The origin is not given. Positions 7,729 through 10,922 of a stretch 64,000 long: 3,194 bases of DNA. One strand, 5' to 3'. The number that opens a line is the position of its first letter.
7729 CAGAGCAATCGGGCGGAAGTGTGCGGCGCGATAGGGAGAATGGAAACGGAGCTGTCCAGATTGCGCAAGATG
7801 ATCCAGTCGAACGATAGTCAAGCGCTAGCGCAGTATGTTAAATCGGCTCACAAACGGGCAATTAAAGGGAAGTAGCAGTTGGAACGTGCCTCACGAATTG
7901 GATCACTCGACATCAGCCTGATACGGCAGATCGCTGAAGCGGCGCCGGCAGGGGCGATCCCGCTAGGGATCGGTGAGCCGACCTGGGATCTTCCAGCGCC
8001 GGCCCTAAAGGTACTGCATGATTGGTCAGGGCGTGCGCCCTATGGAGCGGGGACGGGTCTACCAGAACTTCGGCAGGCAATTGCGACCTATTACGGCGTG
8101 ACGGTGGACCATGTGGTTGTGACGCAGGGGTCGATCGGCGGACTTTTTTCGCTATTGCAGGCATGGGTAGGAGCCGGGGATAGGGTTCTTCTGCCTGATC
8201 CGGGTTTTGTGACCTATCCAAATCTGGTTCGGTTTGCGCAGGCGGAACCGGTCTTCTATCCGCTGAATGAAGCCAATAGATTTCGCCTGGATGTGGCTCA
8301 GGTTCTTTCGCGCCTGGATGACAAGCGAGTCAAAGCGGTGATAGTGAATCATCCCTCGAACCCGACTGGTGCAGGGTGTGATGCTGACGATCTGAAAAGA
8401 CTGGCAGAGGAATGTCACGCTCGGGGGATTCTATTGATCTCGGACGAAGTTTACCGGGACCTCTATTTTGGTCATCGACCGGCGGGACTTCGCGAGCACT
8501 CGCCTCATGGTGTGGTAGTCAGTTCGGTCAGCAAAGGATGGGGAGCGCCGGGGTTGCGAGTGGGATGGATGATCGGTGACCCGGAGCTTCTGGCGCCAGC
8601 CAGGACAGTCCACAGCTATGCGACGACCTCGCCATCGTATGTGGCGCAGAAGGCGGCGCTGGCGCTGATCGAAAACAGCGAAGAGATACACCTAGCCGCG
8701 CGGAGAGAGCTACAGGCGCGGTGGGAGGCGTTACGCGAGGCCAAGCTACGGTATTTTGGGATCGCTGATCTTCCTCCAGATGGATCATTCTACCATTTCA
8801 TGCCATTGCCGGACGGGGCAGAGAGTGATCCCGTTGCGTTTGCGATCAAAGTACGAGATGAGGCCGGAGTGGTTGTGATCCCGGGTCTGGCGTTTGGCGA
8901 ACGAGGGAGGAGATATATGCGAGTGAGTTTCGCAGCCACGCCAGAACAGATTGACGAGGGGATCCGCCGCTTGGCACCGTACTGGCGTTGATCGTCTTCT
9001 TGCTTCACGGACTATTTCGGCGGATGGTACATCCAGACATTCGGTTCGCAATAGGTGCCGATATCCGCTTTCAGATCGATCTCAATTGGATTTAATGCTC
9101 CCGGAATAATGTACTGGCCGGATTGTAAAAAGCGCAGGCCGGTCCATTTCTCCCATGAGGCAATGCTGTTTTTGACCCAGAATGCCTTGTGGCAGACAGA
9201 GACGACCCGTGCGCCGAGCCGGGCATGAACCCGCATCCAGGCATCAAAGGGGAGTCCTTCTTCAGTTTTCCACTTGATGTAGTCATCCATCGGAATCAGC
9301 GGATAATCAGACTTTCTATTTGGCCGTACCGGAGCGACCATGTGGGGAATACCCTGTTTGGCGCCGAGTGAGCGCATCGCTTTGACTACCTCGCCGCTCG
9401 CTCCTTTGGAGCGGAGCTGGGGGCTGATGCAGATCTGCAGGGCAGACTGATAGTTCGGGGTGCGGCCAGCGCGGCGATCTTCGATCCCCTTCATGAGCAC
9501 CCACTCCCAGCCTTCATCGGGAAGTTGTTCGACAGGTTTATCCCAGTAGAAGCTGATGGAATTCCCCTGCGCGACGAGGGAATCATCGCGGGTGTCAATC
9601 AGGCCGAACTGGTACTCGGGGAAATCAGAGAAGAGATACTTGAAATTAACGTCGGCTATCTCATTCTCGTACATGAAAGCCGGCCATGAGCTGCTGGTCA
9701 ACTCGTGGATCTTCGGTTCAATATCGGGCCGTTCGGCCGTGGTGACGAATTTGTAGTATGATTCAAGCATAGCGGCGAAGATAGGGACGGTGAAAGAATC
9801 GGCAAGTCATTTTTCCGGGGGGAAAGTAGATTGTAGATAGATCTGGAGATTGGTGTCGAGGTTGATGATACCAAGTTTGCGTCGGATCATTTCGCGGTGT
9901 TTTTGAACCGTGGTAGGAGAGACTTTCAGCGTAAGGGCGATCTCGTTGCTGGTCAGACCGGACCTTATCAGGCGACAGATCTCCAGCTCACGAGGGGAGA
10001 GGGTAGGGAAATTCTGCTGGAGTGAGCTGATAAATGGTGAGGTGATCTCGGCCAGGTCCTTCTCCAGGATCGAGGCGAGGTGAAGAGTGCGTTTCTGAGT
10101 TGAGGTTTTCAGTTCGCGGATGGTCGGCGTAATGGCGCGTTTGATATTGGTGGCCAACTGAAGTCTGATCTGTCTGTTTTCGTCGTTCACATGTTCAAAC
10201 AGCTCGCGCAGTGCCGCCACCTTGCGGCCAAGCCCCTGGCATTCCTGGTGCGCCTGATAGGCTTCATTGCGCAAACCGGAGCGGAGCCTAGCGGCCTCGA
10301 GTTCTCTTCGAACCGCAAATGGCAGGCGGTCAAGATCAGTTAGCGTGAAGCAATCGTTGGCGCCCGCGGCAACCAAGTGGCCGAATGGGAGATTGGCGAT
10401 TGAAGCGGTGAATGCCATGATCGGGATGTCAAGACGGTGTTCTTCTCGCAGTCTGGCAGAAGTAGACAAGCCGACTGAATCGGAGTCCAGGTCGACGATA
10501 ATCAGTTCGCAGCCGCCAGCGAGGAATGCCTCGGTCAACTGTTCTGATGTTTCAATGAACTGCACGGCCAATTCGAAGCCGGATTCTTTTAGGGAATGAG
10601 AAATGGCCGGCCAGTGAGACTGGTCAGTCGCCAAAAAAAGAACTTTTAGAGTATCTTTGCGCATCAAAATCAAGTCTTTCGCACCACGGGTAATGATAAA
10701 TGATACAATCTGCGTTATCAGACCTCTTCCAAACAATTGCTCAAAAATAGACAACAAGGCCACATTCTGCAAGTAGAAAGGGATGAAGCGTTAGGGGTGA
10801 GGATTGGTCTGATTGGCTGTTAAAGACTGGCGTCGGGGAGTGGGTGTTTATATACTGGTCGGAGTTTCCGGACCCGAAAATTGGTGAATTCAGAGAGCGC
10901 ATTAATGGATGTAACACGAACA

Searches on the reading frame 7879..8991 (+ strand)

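Call 90: search_protein_families(library=pfam, proteins=[window:7879-8991:+], max_evalue=0.00001)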
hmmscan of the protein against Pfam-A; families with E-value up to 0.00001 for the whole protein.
window:7879-8991:+ (370 aa): 2 families
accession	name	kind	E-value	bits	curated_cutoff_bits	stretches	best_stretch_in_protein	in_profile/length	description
PF00155.27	Aminotran_1_2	-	6.9e-59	200.3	19.7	1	27-365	4-361/361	Aminotransferase class I and II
PF01041.23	DegT_DnrJ_EryC1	-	6.6e-08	32.6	19.8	1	61-189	26-145/360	DegT/DnrJ/EryC1/StrS aminotransferase family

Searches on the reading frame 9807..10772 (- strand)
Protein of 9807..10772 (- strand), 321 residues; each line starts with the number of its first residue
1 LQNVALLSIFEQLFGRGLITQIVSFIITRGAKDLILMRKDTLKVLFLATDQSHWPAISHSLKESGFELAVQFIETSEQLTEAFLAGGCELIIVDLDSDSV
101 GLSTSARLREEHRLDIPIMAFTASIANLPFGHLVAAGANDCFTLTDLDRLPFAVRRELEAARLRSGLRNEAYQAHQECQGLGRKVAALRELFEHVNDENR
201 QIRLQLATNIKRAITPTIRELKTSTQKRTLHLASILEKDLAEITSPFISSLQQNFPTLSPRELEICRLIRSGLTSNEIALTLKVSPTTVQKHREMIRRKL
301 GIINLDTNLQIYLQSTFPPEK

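Call 90: search_protein_families(library=pfam, proteins=[window:9807-10772:-], max_evalue=0.00001)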
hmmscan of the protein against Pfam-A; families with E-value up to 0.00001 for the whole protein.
window:9807-10772:- (321 aa): 1 family
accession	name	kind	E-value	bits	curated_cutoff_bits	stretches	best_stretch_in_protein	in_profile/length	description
PF00196.25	GerE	-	3.1e-12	46.4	23.5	1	257-304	2-49/57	Bacterial regulatory proteins, luxR family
